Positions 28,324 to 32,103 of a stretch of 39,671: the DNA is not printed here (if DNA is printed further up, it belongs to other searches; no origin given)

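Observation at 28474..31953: Intein inserted at the third cysteine of the CX3CX2C radical-SAM motif of a Tes-like enzyme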

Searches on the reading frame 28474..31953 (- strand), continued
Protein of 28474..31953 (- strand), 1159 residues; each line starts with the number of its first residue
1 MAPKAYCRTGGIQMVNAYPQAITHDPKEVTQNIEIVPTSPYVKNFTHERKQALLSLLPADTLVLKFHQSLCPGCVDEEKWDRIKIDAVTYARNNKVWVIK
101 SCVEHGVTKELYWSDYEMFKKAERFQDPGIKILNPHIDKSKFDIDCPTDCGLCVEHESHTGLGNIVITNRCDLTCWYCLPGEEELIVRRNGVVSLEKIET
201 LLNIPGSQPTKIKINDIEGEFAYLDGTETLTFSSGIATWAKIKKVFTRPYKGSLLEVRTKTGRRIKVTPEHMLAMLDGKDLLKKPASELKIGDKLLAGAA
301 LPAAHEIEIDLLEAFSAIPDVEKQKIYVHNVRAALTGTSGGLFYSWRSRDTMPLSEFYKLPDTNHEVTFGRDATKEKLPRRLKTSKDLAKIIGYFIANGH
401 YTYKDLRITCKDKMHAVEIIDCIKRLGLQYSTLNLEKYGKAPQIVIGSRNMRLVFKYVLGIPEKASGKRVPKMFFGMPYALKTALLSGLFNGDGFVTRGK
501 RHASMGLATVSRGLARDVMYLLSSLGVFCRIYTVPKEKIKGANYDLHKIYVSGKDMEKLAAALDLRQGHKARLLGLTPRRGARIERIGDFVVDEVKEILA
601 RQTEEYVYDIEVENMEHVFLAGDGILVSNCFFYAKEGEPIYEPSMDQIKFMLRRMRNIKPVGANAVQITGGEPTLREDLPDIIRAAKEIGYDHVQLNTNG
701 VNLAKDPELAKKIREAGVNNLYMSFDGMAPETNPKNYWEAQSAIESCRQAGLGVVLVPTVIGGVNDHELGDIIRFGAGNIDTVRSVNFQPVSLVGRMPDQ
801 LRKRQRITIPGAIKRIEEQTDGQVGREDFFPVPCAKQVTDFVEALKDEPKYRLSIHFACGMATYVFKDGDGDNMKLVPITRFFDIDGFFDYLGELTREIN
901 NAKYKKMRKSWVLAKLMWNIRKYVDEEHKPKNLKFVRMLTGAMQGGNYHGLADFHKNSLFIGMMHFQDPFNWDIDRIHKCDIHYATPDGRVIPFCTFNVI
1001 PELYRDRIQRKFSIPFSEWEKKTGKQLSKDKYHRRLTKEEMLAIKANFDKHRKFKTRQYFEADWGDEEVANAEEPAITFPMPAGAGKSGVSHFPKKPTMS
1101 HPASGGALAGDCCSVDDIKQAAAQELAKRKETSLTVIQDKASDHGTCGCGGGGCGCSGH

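Call 59: find_encoding_contigs(protein=P0001, flank=1000, max_places=3)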
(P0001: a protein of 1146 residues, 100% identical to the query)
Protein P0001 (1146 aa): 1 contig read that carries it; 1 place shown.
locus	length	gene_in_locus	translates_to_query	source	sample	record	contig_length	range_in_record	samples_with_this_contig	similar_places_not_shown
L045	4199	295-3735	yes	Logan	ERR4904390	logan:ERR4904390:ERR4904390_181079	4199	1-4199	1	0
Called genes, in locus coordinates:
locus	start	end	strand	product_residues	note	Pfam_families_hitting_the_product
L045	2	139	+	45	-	?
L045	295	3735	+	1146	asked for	PF23545:Zn_ribbon_HMPTM, PF14890:Intein_splicing, PF14528:LAGLIDADG_3, PF04055:Radical_SAM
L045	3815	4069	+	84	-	PF13459:Fer4_15, PF13370:Fer4_13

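Call 65: predict_structure(alignment_id=A2)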
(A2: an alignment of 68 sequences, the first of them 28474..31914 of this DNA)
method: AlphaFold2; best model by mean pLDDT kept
length: 1146 residues; sequences in the alignment: 68
mean_pLDDT: 81.5   pTM: 0.61
mean pLDDT of the five models: 81.5, 81.3, 80.5, 79.4, 77.8
residues with pLDDT >= 90: 437; 70-90: 517; 50-70: 102; < 50: 90
segments of 3 or more residues with pLDDT < 50: 1-4, 161-164, 199-204, 618-624, 1062-1105, 1123-1146
pLDDT, mean of each block of 10 residues (from residue 1): 50 84 87 91 92 93 87 94 94 92 90 78 62 69 81 86 67 87 86 57 59 86 84 80 94 87 73 86 82 74 87 88 80 87 88 80 80 93 92 89 90 90 86 89 90 90 89 94 83 93 94 91 90 93 90 88 69 86 92 83 82 68 65 96 87 92 95 95 94 95 94 84 87 96 92 93 94 85 69 91 95 84 76 72 84 88 94 89 90 89 90 91 83 64 90 86 87 89 81 86 87 73 77 91 81 70 35 27 34 29 53 68 42 31 34
secondary structure, 60 per line:
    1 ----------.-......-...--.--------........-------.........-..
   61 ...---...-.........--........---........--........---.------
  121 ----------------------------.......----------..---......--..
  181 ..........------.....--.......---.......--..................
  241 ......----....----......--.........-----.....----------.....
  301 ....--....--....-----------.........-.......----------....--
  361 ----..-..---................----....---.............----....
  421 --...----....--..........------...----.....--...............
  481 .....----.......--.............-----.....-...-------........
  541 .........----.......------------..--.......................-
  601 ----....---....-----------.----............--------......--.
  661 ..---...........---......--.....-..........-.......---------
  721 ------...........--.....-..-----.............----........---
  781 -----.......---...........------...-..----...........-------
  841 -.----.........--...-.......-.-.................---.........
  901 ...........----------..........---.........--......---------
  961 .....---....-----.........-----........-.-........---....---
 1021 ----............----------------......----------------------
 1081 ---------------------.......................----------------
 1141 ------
elements in order (helices of 4 or more, strands of 3 or more residues): H13-18 H34-41 E49-57 H59-63 E71-79 E82-89 E93-100 H103-110 E149-155 E171-176 E179-184 H185-190 E197-201 E204-210 E214-220 E223-246 E251-254 E259-264 E267-272 E281-285 H298-304 H307-310 E313-316 H328-336 E338-340 H341-344 E355-358 H373-385 E386-388 E393-396 H400-412 E417-420 E430-433 H436-445 H459-463 H466-480 E481-485 E490-496 H499-511 E517-521 E533-539 H540-549 H554-560 E577-599 E605-608 E612-615 H632-643 E652-657 H666-676 E680-685 H688-692 H694-703 E705-711 H727-737 E740-744 H753-765 E770-777 H786-792 H796-806 H823-833 E847-855 E862-865 H872-888 H892-910 H922-931 H935-943 E946-951 H961-965 E969-972 E978-980 H981-986 H992-999 H1003-1010 H1014-1017 H1025-1036 H1053-1058 H1102-1124
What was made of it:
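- Tried and rejected: AF2 precursor model (call 65).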

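Call 67: fold_search(model_id=the predicted structure, library=pdb)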
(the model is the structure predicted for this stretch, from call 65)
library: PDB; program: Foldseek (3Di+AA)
matches with E <= 10: 1382; with E <= 0.001: 97
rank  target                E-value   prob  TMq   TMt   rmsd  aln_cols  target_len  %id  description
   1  7tom                  8.9e-38  1.00  0.40  0.90   8.2       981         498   21  X-ray crystal structure of glycerol dibiphytanyl glycerol tetraether - macrocyclic archaeol synthase (GDGT-MAS) from Met (released 2022-08-31)
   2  7tol                  4.0e-37  1.00  0.40  0.90   8.6       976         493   22  X-ray crystal structure of glycerol dibiphytanyl glycerol tetraether - macrocyclic archaeol synthase (GDGT-MAS) from Met (released 2022-08-31)
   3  7qsu                  4.2e-24  1.00  0.28  0.83   5.1       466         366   20  Crystal structure of homing endonuclease-associated TliVMA intein (C1A, d333-339) (released 2022-03-30)
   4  7qss                  5.2e-24  1.00  0.28  0.72   8.9       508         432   20  Crystal structure of homing endonuclease-associated TliVMA intein (C1A) (released 2022-03-30)
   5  2cw7                  9.7e-24  1.00  0.29  0.59  11.1       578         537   20  Crystal structure of intein homing endonuclease II (released 2006-04-18)
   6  7qst                  4.1e-20  1.00  0.25  0.72   6.1       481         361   18  Crystal structure of homing endonuclease-associated PhoVMA intein (C1A) (released 2022-03-30)
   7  1dq3                  5.0e-16  1.00  0.23  0.51  11.5       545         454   16  CRYSTAL STRUCTURE OF AN ARCHAEAL INTEIN-ENCODED HOMING ENDONUCLEASE PI-PFUI (released 2000-07-05)
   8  1ef0_A                1.1e-14  1.00  0.21  0.48  23.9       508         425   14  CRYSTAL STRUCTURE OF PI-SCEI MINIPRECURSOR (released 2000-06-07)
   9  1vde_B                9.8e-14  1.00  0.20  0.47  23.0       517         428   13  PI-SCEI, A HOMING ENDONUCLEASE WITH PROTEIN SPLICING ACTIVITY (released 1998-04-08)
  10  1vde_A                5.8e-13  1.00  0.20  0.46  21.8       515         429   14  PI-SCEI, A HOMING ENDONUCLEASE WITH PROTEIN SPLICING ACTIVITY (released 1998-04-08)
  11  1jva_B                3.8e-12  1.00  0.21  0.47  22.8       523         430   12  CRYSTAL STRUCTURE OF THE VMA1-DERIVED ENDONUCLEASE BEARING THE N AND C EXTEIN PROPEPTIDES (released 2002-08-29)
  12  1jva_A                7.1e-12  1.00  0.20  0.45  22.6       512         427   13  CRYSTAL STRUCTURE OF THE VMA1-DERIVED ENDONUCLEASE BEARING THE N AND C EXTEIN PROPEPTIDES (released 2002-08-29)
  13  1lws_A                1.8e-11  1.00  0.20  0.45  19.7       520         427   14  Crystal structure of the intein homing endonuclease PI-SceI bound to its recognition sequence (released 2002-09-27)
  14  1um2_A                7.0e-11  1.00  0.20  0.47  22.8       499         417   13  Crystal Structure of the Vma1-Derived Endonuclease with the Ligated Extein Segment (released 2004-09-22)
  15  1um2_B                2.1e-10  1.00  0.20  0.46  22.7       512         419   13  Crystal Structure of the Vma1-Derived Endonuclease with the Ligated Extein Segment (released 2004-09-22)
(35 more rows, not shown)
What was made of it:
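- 30067..31422 (-): Intein, 452 aa: a Hint splicing domain with a nested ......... homing endonuclease. The AF2 intein part matches the TliVMA intein 7QSU with TM 0.83 (call 67).
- On Intein (class 1, Hint fold): The fold matches intein structures 7QSU and 2CW7 (call 67).
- On Tes / GDGT-MAS tetraether lipid synthase: The AF2 model against 7TOM gives TM (target-normalised) 0.90 and E = 8.9e-38 (call 67).
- Closest known: GDGT-MAS. Same: The predicted extein fold has TM 0.90 to 7TOM (call 67).
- Predicted structure: in the AF2 precursor (pLDDT 81.5) the extein halves superpose on 7TOM with TM 0.90, and the intein on 7QSU with TM 0.83 (calls 65, 67).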
